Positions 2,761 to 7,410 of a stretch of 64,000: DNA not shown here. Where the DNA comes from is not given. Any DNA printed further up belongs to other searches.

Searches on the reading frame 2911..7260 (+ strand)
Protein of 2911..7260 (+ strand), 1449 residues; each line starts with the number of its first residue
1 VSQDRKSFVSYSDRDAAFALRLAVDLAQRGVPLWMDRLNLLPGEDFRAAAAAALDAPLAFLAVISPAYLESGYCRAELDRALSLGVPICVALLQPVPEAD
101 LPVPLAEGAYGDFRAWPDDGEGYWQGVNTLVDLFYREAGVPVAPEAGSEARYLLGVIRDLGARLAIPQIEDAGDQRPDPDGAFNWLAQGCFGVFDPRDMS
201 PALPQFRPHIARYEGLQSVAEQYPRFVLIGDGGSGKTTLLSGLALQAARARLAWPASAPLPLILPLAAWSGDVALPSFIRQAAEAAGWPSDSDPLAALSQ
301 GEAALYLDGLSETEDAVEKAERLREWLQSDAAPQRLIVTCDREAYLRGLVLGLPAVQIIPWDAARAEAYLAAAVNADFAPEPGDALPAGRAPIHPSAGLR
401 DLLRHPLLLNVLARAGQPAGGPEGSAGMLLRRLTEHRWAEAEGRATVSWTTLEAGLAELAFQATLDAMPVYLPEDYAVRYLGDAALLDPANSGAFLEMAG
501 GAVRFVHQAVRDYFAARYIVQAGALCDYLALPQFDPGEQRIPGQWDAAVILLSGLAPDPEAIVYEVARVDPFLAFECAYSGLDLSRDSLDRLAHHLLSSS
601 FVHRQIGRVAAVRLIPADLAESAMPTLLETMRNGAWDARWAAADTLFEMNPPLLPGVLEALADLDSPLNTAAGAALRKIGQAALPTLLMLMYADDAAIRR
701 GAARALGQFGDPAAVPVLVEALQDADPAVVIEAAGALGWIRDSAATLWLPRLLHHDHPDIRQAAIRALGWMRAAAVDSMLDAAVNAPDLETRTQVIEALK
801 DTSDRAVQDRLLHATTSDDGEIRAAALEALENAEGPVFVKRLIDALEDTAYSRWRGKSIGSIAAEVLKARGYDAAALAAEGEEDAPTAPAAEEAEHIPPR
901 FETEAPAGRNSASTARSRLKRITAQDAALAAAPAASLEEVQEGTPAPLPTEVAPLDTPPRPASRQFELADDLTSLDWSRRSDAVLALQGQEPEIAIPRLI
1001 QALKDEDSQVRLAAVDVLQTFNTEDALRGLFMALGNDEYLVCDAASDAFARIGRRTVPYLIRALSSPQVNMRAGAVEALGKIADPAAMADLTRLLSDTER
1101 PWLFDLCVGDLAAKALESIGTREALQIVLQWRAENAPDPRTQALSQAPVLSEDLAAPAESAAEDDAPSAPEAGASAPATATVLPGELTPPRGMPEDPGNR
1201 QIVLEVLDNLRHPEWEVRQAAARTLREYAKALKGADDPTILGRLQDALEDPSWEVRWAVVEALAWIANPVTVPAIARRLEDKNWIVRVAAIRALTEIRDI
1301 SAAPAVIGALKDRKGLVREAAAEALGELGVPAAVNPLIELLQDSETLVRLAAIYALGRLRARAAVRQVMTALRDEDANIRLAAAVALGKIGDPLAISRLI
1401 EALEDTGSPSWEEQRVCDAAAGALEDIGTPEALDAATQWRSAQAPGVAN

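Call 74: search_protein_families(library=pfam, proteins=[window:2911-7260:+], max_evalue=0.001)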
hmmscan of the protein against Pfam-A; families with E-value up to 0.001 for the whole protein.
window:2911-7260:+ (1449 aa): 17 families
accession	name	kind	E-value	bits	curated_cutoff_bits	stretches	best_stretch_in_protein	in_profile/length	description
PF13646.12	HEAT_2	-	1.3e-92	304.6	27.7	10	686-769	3-88/88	HEAT repeats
PF02985.28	HEAT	-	9.5e-49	159.2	23.5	0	1334-1359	2-27/31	HEAT repeat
PF03130.22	HEAT_PBS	-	9e-30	100.2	20.9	3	698-724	1-27/27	PBS lyase HEAT-like repeat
PF13513.12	HEAT_EZ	-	3.9e-23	81.9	27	0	1330-1359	26-55/55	HEAT-like repeat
PF13676.11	TIR_2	-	4.9e-18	66.2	28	1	8-118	2-113/122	TIR domain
PF00514.29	Arm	-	8.1e-18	64.2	20.6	0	714-738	13-37/41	Armadillo/beta-catenin-like repeat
PF01602.26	Adaptin_N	-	3e-08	33.1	37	1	1272-1404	81-216/524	Adaptin N terminal region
PF21581.3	SCD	-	4.2e-07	30.6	27.5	0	1002-1026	38-62/75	Stromalin conservative domain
PF25786.1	HEAT_GCN1_C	-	5.5e-07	30.2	27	0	1202-1295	28-133/151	GCN1-like, C-terminal HEAT repeats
PF24714.1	TOR1L1_N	-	3.5e-06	27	43.3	0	606-649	195-238/281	TORTIFOLIA1 N-terminal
PF05729.18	NACHT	-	8e-06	26.2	26.7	1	227-343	4-131/167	NACHT domain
PF22646.2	PPP2R1A-like_HEAT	-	4.8e-05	24.2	27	0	1201-1265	7-68/78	PPP2R1A-like HEAT repeat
PF20168.4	PDS5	-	5.1e-05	21.7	27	0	1216-1297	299-387/1053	Sister chromatid cohesion protein PDS5 protein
PF01347.28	Vitellogenin_N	-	5.8e-05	22.3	24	0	1321-1395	482-564/590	Lipoprotein amino terminal region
PF12717.13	Cnd1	-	5.9e-05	23.6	26.4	0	1333-1390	22-85/162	non-SMC mitotic condensation complex subunit 1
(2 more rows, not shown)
